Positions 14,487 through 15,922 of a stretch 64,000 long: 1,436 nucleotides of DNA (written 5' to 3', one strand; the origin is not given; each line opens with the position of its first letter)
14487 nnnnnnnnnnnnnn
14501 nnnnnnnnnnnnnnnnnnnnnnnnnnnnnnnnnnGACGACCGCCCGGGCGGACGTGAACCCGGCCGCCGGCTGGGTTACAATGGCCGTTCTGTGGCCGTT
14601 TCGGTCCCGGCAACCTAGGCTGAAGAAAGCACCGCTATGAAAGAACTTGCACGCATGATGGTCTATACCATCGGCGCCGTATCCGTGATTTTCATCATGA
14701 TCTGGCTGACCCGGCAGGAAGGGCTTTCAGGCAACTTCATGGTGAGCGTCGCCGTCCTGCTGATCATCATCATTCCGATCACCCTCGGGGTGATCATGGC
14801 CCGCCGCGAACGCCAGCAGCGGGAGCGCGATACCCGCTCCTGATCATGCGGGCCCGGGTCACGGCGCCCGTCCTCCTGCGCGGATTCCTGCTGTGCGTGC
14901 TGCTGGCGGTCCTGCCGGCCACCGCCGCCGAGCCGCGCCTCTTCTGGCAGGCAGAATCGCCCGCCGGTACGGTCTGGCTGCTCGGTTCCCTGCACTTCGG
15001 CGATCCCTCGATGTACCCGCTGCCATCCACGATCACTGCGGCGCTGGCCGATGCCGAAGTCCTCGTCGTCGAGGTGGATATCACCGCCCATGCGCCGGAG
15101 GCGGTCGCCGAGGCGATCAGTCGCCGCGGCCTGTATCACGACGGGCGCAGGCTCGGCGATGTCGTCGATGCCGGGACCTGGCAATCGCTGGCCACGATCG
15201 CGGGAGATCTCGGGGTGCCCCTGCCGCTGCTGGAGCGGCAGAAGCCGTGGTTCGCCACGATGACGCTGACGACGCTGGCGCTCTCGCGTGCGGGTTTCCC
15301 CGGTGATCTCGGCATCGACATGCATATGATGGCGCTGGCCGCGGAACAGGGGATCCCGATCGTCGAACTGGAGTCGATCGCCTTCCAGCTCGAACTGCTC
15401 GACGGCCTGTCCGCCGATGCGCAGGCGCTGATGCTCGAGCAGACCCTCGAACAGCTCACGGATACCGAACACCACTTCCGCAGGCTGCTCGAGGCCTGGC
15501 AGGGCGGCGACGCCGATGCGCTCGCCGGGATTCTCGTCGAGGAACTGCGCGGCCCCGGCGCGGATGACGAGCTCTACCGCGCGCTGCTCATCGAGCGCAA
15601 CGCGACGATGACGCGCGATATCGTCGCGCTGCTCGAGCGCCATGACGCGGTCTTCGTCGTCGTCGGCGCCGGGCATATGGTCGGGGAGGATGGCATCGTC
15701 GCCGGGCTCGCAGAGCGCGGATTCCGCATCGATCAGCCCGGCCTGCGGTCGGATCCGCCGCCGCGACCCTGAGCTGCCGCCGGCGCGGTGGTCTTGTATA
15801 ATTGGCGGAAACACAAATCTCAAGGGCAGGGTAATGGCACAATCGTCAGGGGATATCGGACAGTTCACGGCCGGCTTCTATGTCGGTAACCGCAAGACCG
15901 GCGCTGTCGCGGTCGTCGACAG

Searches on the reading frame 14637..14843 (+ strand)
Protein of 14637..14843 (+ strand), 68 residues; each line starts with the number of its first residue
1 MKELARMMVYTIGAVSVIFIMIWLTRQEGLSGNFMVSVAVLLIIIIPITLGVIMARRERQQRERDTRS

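Call 4: search_protein_families(library=pfam, proteins=[window:14637-14843:+], max_evalue=0.1)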
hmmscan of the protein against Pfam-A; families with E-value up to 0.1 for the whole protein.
window:14637-14843:+ (68 aa): 5 families
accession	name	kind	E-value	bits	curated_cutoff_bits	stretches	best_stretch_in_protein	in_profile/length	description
PF00122.25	E1-E2_ATPase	-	0.00086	19.3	28.1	1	2-54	116-167/181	E1-E2 ATPase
PF08592.16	Anthrone_oxy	-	0.0054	17.4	27.3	1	11-62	11-67/106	Anthrone oxygenase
PF04932.20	Wzy_C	-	0.017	15.4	31.7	1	6-59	16-69/149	O-Antigen ligase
PF19942.4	DUF6404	-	0.026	15.4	27.6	1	6-63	50-105/115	Family of unknown function (DUF6404)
PF17359.7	DUF5385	-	0.053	13.6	25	1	39-66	7-34/217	Family of unknown function (DUF5385)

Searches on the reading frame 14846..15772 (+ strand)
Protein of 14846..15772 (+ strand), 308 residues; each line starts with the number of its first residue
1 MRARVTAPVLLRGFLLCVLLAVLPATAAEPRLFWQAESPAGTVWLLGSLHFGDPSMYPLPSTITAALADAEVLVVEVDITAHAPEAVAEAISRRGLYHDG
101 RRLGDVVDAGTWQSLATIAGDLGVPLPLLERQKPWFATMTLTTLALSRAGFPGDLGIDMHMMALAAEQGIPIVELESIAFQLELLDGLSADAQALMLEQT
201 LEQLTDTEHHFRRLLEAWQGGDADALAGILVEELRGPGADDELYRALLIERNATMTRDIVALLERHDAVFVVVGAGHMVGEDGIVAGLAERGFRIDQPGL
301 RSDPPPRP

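Call 4: search_protein_families(library=pfam, proteins=[window:14846-15772:+], max_evalue=0.1)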
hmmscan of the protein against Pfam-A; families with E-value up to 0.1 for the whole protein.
window:14846-15772:+ (308 aa): 3 families
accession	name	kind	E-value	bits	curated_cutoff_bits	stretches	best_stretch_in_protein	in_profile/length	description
PF01963.22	TraB_PrgY_gumN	-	1.6e-66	225.3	26.8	1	32-296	1-262/263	TraB/PrgY/gumN family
PF04187.18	Cofac_haem_bdg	-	0.0025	18.3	27.7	1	197-286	132-211/213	Haem-binding uptake, Tiki superfamily, ChaN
PF14534.12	DUF4440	-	0.062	14.2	25.2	0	211-236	5-30/107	Domain of unknown function (DUF4440)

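Call 5: search_protein_families(library=ncbifam, proteins=[window:14846-15772:+], max_evalue=0.1)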
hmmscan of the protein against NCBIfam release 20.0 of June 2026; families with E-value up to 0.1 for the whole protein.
window:14846-15772:+ (308 aa): 2 families
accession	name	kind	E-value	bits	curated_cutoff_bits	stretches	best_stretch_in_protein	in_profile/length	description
TIGR00261.1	traB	subfamily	0.0019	17.3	178.35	1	228-280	159-209/380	TraB family protein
NF009177.0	PRK12525.1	subfamily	0.032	14.1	266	0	176-208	107-139/168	RNA polymerase sigma factor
